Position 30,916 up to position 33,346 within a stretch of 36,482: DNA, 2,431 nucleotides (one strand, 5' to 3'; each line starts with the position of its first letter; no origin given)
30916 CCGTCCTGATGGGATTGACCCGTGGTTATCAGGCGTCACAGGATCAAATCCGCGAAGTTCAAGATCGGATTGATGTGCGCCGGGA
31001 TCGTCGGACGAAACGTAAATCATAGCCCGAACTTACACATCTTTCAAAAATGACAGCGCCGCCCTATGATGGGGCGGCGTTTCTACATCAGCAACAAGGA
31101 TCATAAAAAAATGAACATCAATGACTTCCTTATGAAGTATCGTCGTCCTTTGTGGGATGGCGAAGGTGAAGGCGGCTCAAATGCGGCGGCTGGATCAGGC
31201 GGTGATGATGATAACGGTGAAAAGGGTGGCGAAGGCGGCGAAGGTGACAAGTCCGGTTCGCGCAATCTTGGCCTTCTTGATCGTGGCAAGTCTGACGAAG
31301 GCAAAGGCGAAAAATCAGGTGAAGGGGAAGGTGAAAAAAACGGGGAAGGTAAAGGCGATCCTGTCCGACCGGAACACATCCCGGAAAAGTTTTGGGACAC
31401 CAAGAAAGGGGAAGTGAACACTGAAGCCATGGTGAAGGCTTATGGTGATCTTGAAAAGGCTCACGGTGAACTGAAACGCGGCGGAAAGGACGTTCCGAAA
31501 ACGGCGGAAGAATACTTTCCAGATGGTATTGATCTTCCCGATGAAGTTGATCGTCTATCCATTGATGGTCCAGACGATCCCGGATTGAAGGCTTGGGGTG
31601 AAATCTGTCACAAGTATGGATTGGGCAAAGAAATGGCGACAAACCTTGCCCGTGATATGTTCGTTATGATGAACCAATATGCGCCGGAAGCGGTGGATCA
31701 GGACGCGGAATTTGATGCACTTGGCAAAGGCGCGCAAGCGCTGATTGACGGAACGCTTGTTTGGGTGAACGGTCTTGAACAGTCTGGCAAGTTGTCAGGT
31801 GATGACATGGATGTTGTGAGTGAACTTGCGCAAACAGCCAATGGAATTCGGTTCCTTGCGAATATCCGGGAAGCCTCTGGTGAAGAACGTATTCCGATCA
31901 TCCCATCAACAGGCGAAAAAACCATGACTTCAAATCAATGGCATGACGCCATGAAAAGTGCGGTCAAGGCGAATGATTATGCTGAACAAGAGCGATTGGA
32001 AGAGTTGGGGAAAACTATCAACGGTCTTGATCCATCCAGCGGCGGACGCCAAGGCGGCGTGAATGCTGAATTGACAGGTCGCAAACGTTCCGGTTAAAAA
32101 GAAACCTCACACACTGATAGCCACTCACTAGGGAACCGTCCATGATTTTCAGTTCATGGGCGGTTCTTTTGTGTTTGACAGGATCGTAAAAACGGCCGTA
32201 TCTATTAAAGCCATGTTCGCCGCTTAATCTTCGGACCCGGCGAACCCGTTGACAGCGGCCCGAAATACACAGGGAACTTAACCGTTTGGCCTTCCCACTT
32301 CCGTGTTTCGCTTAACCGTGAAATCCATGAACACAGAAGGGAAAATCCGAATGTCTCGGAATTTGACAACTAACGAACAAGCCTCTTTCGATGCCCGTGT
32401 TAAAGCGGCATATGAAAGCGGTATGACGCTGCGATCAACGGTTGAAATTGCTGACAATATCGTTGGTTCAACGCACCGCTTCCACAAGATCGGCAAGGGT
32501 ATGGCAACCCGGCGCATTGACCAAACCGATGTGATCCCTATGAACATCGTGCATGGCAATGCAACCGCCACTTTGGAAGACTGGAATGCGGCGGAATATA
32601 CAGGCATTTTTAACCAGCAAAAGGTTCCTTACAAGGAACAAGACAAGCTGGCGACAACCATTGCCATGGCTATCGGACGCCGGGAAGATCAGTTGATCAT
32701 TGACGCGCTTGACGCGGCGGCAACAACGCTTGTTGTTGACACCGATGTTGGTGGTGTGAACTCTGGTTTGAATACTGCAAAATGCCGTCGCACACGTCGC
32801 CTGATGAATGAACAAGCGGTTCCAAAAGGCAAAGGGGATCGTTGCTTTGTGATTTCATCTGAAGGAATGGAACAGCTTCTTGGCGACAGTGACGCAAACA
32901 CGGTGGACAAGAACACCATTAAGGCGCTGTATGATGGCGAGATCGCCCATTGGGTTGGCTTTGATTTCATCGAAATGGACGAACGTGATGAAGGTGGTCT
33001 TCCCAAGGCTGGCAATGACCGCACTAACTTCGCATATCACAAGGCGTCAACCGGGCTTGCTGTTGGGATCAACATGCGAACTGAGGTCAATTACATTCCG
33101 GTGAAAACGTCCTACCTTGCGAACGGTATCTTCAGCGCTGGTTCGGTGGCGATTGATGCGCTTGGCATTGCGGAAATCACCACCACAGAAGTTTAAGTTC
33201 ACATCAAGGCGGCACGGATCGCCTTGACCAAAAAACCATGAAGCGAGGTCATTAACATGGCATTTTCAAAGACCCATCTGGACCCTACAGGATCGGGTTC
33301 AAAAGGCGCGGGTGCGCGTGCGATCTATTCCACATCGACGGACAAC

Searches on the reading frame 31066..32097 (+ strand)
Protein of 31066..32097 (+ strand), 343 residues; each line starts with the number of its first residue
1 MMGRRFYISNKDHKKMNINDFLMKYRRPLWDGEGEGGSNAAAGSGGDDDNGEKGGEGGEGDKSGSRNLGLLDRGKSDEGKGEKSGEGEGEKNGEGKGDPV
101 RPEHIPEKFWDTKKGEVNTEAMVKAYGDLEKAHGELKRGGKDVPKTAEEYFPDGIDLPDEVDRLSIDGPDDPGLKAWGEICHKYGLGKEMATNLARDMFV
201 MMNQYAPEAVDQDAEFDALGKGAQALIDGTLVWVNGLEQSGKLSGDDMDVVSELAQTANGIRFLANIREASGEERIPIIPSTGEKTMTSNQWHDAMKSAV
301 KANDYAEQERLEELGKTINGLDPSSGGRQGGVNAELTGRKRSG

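Call 9: search_protein_families(library=pfam, proteins=[window:31066-32097:+], max_evalue=0.01)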
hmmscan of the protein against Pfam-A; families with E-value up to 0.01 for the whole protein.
window:31066-32097:+ (343 aa): 1 family
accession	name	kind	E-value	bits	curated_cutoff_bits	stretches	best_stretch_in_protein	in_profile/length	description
PF05396.16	Phage_T7_Capsid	-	1.9e-08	35.4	27.1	1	159-307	20-173/188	Phage T7 capsid assembly protein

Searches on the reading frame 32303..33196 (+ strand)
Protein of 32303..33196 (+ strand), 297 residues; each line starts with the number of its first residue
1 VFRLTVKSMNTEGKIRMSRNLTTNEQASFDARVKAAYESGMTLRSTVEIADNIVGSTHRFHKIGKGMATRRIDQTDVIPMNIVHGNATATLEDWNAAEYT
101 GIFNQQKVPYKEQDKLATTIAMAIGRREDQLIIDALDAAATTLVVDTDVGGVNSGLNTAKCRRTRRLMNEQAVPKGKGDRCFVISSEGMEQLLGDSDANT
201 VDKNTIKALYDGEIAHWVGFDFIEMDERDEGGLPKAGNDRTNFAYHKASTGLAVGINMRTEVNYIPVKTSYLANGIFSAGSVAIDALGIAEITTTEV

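Call 9: search_protein_families(library=pfam, proteins=[window:32303-33196:+], max_evalue=0.01)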
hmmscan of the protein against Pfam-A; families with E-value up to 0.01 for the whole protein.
window:32303-33196:+ (297 aa): 2 families
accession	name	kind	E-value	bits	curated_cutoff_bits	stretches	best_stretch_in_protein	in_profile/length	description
PF19821.5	Phage_capsid_2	-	1.4e-63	215.3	25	1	22-296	2-293/293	Phage capsid protein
PF25209.1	Phage_capsid_4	-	0.0022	18.8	27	1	116-209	100-180/262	Phage capsid protein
